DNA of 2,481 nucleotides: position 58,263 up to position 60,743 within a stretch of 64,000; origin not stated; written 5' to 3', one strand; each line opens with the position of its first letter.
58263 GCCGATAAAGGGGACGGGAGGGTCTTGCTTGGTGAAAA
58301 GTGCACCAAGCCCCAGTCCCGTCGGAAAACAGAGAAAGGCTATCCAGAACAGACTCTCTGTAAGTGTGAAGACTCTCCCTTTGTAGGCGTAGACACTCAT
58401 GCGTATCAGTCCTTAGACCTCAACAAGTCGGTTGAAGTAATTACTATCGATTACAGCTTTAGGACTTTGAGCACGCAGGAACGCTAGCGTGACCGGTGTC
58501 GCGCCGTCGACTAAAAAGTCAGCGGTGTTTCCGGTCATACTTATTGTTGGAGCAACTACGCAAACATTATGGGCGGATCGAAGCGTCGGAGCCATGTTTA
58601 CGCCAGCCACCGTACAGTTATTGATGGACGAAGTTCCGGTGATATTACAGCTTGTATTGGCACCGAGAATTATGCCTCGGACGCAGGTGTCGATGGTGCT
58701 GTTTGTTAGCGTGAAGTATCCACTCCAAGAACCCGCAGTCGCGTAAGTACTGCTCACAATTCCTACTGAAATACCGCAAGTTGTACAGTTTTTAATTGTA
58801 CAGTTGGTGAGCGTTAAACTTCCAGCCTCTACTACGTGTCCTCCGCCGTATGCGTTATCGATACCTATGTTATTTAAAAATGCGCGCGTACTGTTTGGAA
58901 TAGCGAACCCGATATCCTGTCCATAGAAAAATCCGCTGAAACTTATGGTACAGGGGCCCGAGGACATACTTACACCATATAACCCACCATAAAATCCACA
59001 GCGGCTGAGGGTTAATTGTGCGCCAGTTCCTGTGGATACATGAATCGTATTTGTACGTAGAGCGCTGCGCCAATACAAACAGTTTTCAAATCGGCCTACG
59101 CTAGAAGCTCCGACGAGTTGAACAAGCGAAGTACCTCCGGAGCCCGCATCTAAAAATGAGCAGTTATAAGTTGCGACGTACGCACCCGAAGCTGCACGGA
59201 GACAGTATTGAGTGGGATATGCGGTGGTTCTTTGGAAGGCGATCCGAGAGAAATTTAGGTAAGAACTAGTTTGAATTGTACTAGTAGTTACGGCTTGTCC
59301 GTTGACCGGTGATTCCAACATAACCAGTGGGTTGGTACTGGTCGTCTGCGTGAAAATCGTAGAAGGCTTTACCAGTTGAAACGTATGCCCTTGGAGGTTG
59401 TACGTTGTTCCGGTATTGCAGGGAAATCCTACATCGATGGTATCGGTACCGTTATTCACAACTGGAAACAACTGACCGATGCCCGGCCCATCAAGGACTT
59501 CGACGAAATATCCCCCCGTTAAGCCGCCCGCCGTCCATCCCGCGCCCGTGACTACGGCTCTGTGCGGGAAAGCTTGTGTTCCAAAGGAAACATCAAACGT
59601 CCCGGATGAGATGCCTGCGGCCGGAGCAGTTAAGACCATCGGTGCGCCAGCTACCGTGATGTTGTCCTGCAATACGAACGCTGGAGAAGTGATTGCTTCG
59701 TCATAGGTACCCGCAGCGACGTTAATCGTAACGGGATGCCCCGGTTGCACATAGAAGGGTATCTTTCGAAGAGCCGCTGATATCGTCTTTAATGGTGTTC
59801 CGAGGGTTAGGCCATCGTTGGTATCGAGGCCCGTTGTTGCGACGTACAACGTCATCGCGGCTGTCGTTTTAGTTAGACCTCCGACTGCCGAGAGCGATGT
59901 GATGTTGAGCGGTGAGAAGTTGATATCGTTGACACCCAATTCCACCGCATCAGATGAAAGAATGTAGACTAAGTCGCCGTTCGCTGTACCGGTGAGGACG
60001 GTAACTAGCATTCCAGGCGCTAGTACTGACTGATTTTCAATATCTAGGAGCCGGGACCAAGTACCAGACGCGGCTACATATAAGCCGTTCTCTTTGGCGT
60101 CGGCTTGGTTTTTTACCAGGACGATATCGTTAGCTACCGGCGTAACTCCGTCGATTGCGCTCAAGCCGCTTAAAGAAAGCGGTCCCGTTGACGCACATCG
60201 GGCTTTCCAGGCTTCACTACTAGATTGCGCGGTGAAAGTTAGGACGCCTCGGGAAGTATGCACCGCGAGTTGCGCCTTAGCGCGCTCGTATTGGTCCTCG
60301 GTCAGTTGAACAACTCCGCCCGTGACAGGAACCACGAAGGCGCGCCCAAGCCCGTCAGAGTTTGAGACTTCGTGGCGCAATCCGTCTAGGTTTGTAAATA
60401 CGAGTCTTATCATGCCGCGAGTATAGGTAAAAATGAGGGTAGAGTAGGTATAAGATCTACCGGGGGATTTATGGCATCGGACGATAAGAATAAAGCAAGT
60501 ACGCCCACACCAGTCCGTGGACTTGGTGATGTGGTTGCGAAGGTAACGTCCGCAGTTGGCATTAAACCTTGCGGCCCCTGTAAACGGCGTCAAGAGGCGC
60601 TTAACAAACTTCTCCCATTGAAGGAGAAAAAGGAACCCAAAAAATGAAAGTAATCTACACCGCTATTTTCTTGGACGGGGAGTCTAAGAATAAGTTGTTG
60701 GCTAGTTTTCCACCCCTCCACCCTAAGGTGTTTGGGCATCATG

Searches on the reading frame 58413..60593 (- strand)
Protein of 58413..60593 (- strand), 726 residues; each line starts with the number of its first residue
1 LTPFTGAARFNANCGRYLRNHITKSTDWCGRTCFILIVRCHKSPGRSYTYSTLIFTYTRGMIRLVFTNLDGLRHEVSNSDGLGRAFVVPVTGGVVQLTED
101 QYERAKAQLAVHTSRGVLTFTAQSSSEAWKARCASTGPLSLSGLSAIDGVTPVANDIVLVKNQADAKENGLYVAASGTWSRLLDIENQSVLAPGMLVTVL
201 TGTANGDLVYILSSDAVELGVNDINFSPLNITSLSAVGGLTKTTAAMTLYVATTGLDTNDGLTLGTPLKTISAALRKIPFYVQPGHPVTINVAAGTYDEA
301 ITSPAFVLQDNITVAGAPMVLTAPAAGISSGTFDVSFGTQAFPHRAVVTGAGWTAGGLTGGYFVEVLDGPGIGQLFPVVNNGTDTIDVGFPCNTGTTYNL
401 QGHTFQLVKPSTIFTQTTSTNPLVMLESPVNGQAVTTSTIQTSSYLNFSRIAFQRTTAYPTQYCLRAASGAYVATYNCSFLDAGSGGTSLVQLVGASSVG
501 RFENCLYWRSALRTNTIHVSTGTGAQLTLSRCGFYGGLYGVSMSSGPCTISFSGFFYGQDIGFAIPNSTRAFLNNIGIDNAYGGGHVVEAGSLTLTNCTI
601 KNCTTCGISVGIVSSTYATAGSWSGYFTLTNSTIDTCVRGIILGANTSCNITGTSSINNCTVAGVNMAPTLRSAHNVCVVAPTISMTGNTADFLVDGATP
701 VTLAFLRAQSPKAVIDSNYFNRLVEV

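Call 12: search_protein_families(library=pfam, proteins=[window:58413-60593:-], max_evalue=0.001)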
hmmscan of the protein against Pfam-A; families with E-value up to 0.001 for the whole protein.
window:58413-60593:- (726 aa): 1 family
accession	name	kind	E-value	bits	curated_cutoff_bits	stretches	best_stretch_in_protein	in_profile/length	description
PF13229.12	Beta_helix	-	2.9e-06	27.4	25.9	1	521-663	7-135/158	Right handed beta helix region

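Call 13: search_protein_families(library=phrogs, proteins=[window:58413-60593:-], max_evalue=0.001)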
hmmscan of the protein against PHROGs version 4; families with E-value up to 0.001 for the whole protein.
window:58413-60593:- (726 aa): 10 families
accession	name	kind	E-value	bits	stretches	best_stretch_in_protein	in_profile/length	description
phrog_17264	-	unknown function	3.2e-21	76.6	1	132-227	2-97/147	-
phrog_27782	-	unknown function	5e-21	76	1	132-243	171-284/644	-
phrog_11518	-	tail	5.2e-21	75.6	1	132-227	170-266/812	tail fiber protein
phrog_16867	-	unknown function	1.3e-19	71.3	1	115-243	64-191/631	-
phrog_24595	-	head and packaging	1.9e-17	64.7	1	135-244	53-161/325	virion structural protein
phrog_2647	-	head and packaging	1e-15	58.6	1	131-261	121-256/336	head decoration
phrog_2824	-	head and packaging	1.3e-15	57.5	1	108-229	912-1035/1151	virion structural protein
phrog_30390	-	unknown function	2.2e-11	43.9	1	140-261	542-670/766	-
phrog_14570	-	unknown function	1.6e-10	41.3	1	131-233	172-274/540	-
phrog_14824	-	unknown function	3.8e-08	33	1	152-236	47-128/719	-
